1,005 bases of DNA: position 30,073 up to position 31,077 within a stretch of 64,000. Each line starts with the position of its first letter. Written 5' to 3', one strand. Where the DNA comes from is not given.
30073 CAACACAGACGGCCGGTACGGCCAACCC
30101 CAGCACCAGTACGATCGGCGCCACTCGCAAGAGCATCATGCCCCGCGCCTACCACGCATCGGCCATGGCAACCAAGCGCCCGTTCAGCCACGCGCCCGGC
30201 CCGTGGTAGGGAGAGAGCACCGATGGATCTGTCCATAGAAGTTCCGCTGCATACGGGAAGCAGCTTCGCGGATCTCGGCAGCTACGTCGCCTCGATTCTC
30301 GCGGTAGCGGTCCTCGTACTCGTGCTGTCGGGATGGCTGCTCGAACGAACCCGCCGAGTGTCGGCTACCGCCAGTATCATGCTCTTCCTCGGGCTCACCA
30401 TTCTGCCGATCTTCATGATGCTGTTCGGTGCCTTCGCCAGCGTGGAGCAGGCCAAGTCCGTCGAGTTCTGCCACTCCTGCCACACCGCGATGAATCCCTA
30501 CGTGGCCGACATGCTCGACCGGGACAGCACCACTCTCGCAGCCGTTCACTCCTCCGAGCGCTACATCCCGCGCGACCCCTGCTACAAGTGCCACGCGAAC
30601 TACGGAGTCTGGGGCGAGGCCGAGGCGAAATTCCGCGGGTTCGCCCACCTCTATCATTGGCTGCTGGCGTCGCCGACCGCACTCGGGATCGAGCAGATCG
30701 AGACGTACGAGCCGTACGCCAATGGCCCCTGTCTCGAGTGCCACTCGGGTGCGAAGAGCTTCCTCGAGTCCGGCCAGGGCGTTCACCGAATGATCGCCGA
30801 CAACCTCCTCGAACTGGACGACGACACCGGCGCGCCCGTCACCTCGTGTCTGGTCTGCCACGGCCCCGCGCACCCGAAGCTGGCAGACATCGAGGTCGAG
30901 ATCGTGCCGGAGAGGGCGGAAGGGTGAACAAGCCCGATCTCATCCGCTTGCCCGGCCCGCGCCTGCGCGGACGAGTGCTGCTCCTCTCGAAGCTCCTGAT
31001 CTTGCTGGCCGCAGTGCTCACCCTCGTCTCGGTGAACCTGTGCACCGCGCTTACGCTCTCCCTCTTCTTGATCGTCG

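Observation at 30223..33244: Operon coupling a NapC/NirT tetraheme cytochrome to a TM / cNMP-binding / cytochrome c fusion protein and a secreted NPP phosphodiesterase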

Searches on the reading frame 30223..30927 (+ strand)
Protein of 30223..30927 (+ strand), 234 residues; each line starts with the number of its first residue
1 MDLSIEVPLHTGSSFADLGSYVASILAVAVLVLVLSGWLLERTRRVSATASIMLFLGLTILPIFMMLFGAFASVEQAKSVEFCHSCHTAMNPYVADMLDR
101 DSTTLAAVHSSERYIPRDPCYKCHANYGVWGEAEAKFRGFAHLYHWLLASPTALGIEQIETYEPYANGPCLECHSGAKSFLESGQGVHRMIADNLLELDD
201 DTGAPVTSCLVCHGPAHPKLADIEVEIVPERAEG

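Call 3: search_protein_families(library=pfam, proteins=[window:30223-30927:+], max_evalue=0.1)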
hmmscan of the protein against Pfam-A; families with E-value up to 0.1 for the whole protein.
window:30223-30927:+ (234 aa): 8 families
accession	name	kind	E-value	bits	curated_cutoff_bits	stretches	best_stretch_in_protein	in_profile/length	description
PF22113.1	Mtrc-MtrF_II-IV_dom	-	2.2e-08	34.3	30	2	163-216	116-166/176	Outer membrane cytochrome MtrC/MtrF-like, domains II/IV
PF03264.19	Cytochrom_NNT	-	2.7e-07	30.9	24.1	1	49-149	5-97/174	NapC/NirT cytochrome c family, N-terminal region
PF14522.11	Cytochrome_C7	-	8.9e-06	25.9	24.8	1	79-127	12-51/67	Cytochrome c7 and related cytochrome c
PF09699.15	Paired_CXXCH_1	-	2.8e-05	24.1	20.6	0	164-179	3-18/41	Doubled CXXCH motif (Paired_CXXCH_1)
PF14537.11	Cytochrom_c3_2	-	0.00035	21.4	25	1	76-126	22-66/79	Cytochrome c3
PF02085.21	Cytochrom_CIII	-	0.018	15.8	22.9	1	74-126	40-84/101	Class III cytochrome C family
PF12773.13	DZR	-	0.05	14.2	27.3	0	78-126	10-33/45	Double zinc ribbon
PF16357.10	PepSY_TM_like_2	-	0.058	13.8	27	1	9-67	135-194/197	Putative PepSY_TM-like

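Call 14: find_related_loci(query=A1, collection=genome_contigs, flank=6000)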
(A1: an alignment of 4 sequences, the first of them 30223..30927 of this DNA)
Query A1 (234 aa) in genome_contigs; peptide patterns used: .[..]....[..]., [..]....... (x = any residue, [..] = any of these).
254 stretches matched a pattern; 7 encode a relative of the query (tblastn E <= 1e-3); 7 distinct loci.
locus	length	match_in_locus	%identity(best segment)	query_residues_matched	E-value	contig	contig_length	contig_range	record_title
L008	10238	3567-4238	77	1-224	2e-124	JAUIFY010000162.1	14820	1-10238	MAG: bacterium isolate Co_bin.122 NODE_22487_length_14820_cov_0.972912, whole genome shotgun sequence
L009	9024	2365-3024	73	1-220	1e-106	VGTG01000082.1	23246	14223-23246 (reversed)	MAG: Deltaproteobacteria bacterium isolate K_DeepCast_65m_m2_035 K_DeepCast_65m_m2_035_Ga0194128_10003681, whole genome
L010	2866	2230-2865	69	1-212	1e-99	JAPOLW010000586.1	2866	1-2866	MAG: bacterium isolate bin127 NODE_586_length_2866_cov_3.105773, whole genome shotgun sequence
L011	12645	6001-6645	61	5-220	5e-88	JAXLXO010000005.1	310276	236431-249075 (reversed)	MAG: Candidatus Binatia bacterium isolate STL-DESB3 C3.115.fa-5, whole genome shotgun sequence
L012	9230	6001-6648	61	5-220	2e-87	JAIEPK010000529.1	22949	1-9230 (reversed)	MAG: Candidatus Binatia bacterium isolate co.spades.DASTOOL.2.5kb_007 c_000000438323, whole genome shotgun sequence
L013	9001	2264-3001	54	5-231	7e-82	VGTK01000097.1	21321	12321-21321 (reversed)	MAG: Deltaproteobacteria bacterium isolate K_Offshore_80m_m2_211 K_Offshore_80m_m2_211_Ga0194132_10005212, whole genome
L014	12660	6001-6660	49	3-222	3e-64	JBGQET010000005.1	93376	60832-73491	MAG: Candidatus Binatia bacterium isolate OBJ2_061818_090_70 k141_57070_length_93376_cov_15.3634, whole genome shotgun s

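Call 17: search_solved_structures(query=window:30223-30927:+, max_evalue=1, show_alignments=2)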
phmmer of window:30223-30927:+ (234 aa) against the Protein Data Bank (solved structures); distinct sequences matched with E-value up to 1: 0.

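Call 28: find_homologous_proteins(query=window:30223-30927:+, max_evalue=0.001)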
Query window:30223-30927:+ (234 aa): 52 proteins with E <= 0.001 among 1081 candidates.
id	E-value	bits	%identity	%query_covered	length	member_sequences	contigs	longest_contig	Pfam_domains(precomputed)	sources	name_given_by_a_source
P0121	1.5e-155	534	100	100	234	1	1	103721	PF09699.16,PF03264.20,PF14522.12,PF22113.2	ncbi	-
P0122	1.5e-135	468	86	100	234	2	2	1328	PF03264.20,PF14522.12,PF22113.2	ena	-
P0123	8.9e-133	459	86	95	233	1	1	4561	PF03264.20,PF14522.12,PF22113.2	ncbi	-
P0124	1.6e-131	455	86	95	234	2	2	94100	PF03264.20,PF14522.12,PF22113.2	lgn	-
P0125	4.6e-127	440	83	98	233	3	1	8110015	PF03264.20,PF22113.2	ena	-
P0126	3.6e-124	431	83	97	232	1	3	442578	PF09699.16,PF03264.20,PF14522.12,PF22113.2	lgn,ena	-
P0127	4.9e-124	430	79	100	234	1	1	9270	PF03264.20,PF14522.12,PF22113.2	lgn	-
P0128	4.7e-123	427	79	100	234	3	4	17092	PF09699.16,PF03264.20,PF14522.12,PF22113.2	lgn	-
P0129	5.0e-123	427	76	100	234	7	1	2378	PF03264.20,PF14522.12,PF22113.2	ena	-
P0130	6.2e-121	420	78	100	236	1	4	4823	PF09699.16,PF03264.20,PF22113.2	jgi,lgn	-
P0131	1.6e-117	409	77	100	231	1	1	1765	PF09699.16,PF03264.20,PF14522.12,PF22113.2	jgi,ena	-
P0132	3.3e-113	395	75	96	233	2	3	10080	PF09699.16,PF03264.20,PF14522.12,PF22113.2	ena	-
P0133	4.8e-112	391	73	96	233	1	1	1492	PF09699.16,PF03264.20,PF22113.2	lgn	-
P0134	1.2e-109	383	73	94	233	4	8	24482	PF03264.20,PF11139.15,PF14522.12,PF22113.2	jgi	-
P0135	2.0e-103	363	70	94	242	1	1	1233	PF03264.20,PF14522.12,PF22113.2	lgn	-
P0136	7.5e-102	358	70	95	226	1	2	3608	PF03264.20,PF14522.12,PF22113.2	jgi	jgi:cytochrome c-type protein NapC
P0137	7.6e-89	315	60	97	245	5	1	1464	PF03264.20,PF14522.12,PF22113.2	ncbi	-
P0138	7.1e-88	312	60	98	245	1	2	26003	PF03264.20,PF14522.12,PF22113.2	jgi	jgi:nitrate/TMAO reductase-like tetraheme cytochrome c subunit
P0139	2.1e-87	311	62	93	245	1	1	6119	PF03264.20,PF14522.12,PF22113.2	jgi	jgi:cytochrome c nitrite reductase small subunit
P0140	3.4e-87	310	60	95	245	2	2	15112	PF03264.20,PF14522.12,PF22113.2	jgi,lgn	jgi:nitrate/TMAO reductase-like tetraheme cytochrome c subunit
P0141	1.0e-86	308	60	96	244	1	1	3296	PF14537.12,PF03264.20,PF14522.12,PF22113.2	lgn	-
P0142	2.3e-86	307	61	93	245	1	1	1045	PF03264.20,PF14522.12,PF22113.2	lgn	-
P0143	7.5e-86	305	62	94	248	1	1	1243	PF03264.20,PF22113.2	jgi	jgi:nitrate/TMAO reductase-like tetraheme cytochrome c subunit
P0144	9.8e-86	305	61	93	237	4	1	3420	PF03264.20,PF22113.2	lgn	-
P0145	6.6e-85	302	59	95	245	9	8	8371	PF09699.16,PF03264.20,PF14522.12,PF22113.2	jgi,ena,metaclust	metaclust:\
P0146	4.5e-84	300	62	93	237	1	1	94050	PF03264.20,PF22113.2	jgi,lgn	-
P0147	1.1e-83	298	59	98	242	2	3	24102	PF03264.20,PF14522.12,PF22113.2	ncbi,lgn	-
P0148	2.0e-83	298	61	92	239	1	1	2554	PF03264.20,PF14522.12,PF22113.2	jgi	-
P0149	4.7e-83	296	61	92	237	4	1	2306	PF09699.16,PF03264.20,PF14522.12,PF22113.2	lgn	-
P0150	9.5e-83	295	62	92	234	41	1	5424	PF03264.20,PF14522.12,PF22113.2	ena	-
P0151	2.0e-82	294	60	95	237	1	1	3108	PF03264.20,PF22113.2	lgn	-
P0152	7.3e-82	292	61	92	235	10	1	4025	PF03264.20,PF14522.12,PF22113.2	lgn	-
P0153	9.1e-82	292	61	92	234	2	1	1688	PF03264.20,PF22113.2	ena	-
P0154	9.7e-82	292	58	97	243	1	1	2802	PF03264.20,PF14522.12,PF22113.2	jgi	jgi:hypothetical protein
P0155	3.3e-81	290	58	92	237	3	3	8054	PF03264.20,PF22113.2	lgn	-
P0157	2.8e-80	287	60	92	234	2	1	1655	PF03264.20,PF14522.12,PF22113.2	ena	-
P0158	2.9e-80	287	60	92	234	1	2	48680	PF03264.20,PF22113.2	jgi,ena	-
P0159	8.5e-80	286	63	78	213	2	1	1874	PF03264.20,PF22113.2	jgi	jgi:hypothetical protein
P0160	3.6e-79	284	59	92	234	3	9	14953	PF03264.20,PF14522.12,PF22113.2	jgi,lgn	jgi:nitrate/TMAO reductase-like tetraheme cytochrome c subunit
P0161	2.9e-78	281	55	92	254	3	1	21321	PF03264.20,PF14522.12,PF22113.2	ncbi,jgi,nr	ncbi:MAG: hypothetical protein FJ148_16635 [Deltaproteobacteria bacterium]|nr:hypothetical protein [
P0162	9.8e-72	259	57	93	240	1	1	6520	PF03264.20,PF14522.12,PF22113.2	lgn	-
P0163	1.0e-67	246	49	96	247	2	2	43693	PF03264.20,PF14522.12,PF22113.2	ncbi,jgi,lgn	ncbi:MAG: NapC/NirT family cytochrome c [Thermodesulfobacteriota bacterium]|jgi:nitrate/TMAO reducta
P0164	3.3e-66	241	48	94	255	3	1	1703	PF09699.16,PF03264.20,PF22113.2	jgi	-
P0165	4.2e-66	241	48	96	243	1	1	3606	PF09699.16,PF03264.20,PF22113.2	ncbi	-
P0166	2.4e-65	238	53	79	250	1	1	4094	PF03264.20,PF22113.2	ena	-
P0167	1.5e-64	236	63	74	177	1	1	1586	PF03264.20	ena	-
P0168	3.2e-63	231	46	96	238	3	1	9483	PF03264.20,PF22113.2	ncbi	-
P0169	2.3e-62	229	45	99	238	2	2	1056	PF03264.20,PF14522.12,PF22113.2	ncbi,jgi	-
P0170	6.8e-62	227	48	95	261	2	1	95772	PF03264.20,PF14522.12,PF22113.2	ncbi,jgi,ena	-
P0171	5.4e-61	224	47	93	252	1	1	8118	PF03264.20,PF22113.2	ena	-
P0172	7.7e-60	220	48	93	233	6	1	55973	PF14537.12,PF03264.20,PF14522.12,PF22113.2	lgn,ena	-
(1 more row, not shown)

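Call 42: search_protein_families(library=ncbifam, proteins=[window:30223-30927:+], max_evalue=0.01)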
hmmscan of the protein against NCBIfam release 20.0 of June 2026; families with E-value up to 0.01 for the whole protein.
window:30223-30927:+ (234 aa): 9 families
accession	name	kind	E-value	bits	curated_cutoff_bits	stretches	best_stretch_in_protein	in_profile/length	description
TIGR03153.1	cytochr_NrfH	equivalog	3.7e-06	27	134.2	1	55-213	3-133/138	cytochrome c nitrite reductase small subunit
NF011606.0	PRK15032.1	equivalog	0.00013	21.2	455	1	41-150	6-107/390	pentaheme c-type cytochrome TorC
TIGR01905.1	paired_CXXCH_1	subfamily_domain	0.00026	20.8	25.2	0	164-179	3-18/41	doubled CXXCH domain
TIGR03507.1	decahem_SO1788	subfamily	0.00031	19.3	209.3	0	79-129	616-665/672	OmcA/MtrC family decaheme c-type cytochrome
TIGR02161.1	napC_nirT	subfamily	0.00034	20.6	310.6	1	41-130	7-88/185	periplasmic nitrate (or nitrite) reductase c-type cytochrome, NapC/NirT family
TIGR02857.1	CydD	equivalog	0.00043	19.4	435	1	16-81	112-177/529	thiol reductant ABC exporter subunit CydD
TIGR02162.1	torC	equivalog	0.0014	18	478.2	1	47-145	11-102/387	pentaheme c-type cytochrome TorC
NF007906.0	PRK10617.1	equivalog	0.0025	17.7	349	1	52-132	28-99/200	cytochrome c-type protein NapC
TIGR03508.1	decahem_SO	subfamily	0.0079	15.7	192.2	0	170-218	5-46/258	DmsE family decaheme c-type cytochrome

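Call 45: predict_structure(alignment_id=A3)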
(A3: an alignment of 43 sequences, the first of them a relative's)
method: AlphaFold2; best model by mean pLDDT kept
length: 234 residues; sequences in the alignment: 43
mean_pLDDT: 66.5   pTM: 0.46
mean pLDDT of the five models: 66.5, 64.1, 57.4, 57.1, 56.4
residues with pLDDT >= 90: 0; 70-90: 104; 50-70: 102; < 50: 28
segments of 3 or more residues with pLDDT < 50: 10-15, 75-78, 114-119, 121-125, 231-234
pLDDT, mean of each block of 10 residues (from residue 1): 58 53 77 81 71 76 66 51 63 76 70 48 51 64 77 72 60 67 75 79 80 67 57 42
secondary structure, 60 per line:
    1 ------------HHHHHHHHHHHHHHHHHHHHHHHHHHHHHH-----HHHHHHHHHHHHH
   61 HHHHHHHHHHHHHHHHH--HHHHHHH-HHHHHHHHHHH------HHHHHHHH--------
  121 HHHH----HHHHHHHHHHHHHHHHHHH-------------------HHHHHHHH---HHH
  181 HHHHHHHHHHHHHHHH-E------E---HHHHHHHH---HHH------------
elements in order: H13-42 H48-77 H80-86 H88-98 H105-112 H121-124 H129-147 H167-174 H178-196 H209-216

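Call 54: search_solved_structures(query=A3, max_evalue=1, show_alignments=2)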
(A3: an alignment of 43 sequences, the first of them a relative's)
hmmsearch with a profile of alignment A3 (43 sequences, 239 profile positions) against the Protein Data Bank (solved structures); distinct sequences matched with E-value up to 1: 2.
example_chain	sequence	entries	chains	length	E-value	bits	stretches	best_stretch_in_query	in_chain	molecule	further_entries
6r2q_A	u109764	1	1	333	0.44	13.1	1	170-224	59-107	Cystathionine beta-synthase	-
1iqc_A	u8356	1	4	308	0.86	12.1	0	153-185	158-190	di-heme peroxidase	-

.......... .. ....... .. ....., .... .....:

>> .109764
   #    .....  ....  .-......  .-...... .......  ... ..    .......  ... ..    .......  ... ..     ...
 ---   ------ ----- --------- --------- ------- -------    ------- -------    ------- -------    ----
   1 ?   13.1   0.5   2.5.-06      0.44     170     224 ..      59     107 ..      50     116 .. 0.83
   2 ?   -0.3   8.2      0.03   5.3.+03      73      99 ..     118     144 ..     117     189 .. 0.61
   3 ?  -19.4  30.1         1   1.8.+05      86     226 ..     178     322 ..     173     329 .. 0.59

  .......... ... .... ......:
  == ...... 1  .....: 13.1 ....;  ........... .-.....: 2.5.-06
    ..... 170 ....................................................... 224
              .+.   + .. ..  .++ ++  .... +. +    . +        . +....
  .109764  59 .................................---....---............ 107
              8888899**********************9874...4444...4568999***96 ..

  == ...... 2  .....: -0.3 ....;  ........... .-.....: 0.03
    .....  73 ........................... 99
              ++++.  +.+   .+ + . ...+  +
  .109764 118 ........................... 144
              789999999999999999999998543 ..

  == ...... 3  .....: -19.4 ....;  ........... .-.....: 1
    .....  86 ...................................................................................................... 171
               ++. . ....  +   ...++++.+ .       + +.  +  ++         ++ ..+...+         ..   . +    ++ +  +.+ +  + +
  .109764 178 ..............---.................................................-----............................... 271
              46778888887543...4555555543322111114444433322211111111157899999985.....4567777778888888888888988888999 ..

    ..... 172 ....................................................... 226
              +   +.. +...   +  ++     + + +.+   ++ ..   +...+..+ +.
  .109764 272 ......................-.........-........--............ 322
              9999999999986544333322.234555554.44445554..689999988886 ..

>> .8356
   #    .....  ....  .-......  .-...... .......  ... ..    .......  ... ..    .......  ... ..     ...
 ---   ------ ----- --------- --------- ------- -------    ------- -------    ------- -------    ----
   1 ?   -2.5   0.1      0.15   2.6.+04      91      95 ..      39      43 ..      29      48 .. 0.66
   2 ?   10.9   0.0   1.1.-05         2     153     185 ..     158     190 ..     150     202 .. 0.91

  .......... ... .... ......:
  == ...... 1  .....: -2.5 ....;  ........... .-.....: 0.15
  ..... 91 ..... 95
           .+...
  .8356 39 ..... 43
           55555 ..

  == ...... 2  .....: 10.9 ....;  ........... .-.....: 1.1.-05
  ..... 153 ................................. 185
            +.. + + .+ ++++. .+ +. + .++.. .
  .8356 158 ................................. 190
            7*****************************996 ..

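Call 57: find_encoding_contigs(protein=P0170, flank=4000, max_places=1)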
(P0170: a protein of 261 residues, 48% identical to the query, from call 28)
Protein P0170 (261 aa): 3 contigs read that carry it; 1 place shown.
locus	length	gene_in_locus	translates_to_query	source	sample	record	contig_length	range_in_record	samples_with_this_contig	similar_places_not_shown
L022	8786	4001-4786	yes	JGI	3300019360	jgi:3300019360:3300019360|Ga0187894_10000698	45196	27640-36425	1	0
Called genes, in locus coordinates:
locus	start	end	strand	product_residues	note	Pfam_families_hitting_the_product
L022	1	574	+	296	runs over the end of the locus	PF00561:Abhydrolase_1, PF12146:Hydrolase_4 (weak), PF12697:Abhydrolase_6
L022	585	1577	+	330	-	PF13409:GST_N_2, PF13417:GST_N_3, PF13410:GST_C_2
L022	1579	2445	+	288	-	PF20434:BD-FAE, PF00561:Abhydrolase_1 (weak), PF12146:Hydrolase_4 (faint), PF07859:Abhydrolase_3, PF12697:Abhydrolase_6 (weak), PF00326:Peptidase_S9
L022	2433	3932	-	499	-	PF00924:MS_channel_2nd, PF00027:cNMP_binding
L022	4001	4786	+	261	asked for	PF03264:Cytochrom_NNT (weak), PF22113:Mtrc-MtrF_II-IV_dom (faint), PF14522:Cytochrome_C7 (faint)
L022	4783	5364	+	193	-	PF00027:cNMP_binding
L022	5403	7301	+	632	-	PF22113:Mtrc-MtrF_II-IV_dom (faint), PF03264:Cytochrom_NNT (faint), PF14522:Cytochrome_C7 (faint), PF13435:Cytochrome_C554 (weak)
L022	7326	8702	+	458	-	-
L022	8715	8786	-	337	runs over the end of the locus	PF13230:GATase_4, PF13522:GATase_6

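Call 58: find_encoding_contigs(protein=P0172, flank=4000, max_places=1)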
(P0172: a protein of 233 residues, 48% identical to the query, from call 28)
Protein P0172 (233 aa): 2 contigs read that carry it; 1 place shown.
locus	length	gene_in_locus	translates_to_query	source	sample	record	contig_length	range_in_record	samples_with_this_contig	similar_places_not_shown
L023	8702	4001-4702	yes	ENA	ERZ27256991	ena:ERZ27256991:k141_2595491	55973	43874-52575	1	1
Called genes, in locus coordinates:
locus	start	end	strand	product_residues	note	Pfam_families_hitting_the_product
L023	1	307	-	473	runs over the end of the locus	PF02085:Cytochrom_CIII (faint), PF14522:Cytochrome_C7 (weak)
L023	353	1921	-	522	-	-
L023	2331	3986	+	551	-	PF07992:Pyr_redox_2, PF22366:NDH2_C, PF00027:cNMP_binding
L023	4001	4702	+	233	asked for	PF03264:Cytochrom_NNT (weak), PF22113:Mtrc-MtrF_II-IV_dom (faint), PF14522:Cytochrome_C7 (faint), PF14537:Cytochrom_c3_2 (faint)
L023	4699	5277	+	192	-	PF00027:cNMP_binding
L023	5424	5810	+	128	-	PF13442:Cytochrome_CBB3, PF00034:Cytochrom_C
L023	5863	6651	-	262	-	PF03704:BTAD, PF13428:TPR_14 (faint), PF00515:TPR_1 (faint), PF13181:TPR_8 (faint), PF07719:TPR_2 (faint), PF13176:TPR_7 (faint), PF13432:TPR_16 (weak), PF14559:TPR_19, +1 more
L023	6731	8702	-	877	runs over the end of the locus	-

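Call 60: find_related_loci(query=A3, collection=metagenome_contigs, flank=6000)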
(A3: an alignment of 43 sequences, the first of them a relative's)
Query A3 (234 aa) in metagenome_contigs; peptide patterns used: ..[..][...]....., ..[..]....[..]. (x = any residue, [..] = any of these).
96 stretches matched a pattern; 42 encode a relative of the query (tblastn E <= 1e-3); 42 distinct loci.
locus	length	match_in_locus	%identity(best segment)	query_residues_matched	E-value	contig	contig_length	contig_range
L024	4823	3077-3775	78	1-233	8e-126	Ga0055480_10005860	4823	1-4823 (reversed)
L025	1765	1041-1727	77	1-234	1e-131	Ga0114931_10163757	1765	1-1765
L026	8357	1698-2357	73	1-220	4e-106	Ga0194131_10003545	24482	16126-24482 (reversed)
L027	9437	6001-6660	73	1-220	4e-106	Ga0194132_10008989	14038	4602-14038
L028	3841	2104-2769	59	5-226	4e-89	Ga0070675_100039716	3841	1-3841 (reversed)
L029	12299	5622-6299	58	5-231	5e-85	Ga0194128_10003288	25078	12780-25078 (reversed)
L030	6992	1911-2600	59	5-234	1e-81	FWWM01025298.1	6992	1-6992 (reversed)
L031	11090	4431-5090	61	5-224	1e-81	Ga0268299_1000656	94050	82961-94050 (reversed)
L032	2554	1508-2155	61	5-220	2e-83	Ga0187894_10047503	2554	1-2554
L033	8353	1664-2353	59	5-234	1e-81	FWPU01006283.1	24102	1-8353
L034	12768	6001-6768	52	5-231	2e-80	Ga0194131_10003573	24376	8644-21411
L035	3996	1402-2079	49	2-227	2e-71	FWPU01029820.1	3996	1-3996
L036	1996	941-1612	47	3-226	8e-72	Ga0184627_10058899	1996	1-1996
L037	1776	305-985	45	5-231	9e-71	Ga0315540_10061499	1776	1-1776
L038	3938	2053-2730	46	1-226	3e-68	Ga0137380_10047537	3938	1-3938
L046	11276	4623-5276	48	3-220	2e-66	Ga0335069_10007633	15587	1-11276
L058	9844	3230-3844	48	22-226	1e-60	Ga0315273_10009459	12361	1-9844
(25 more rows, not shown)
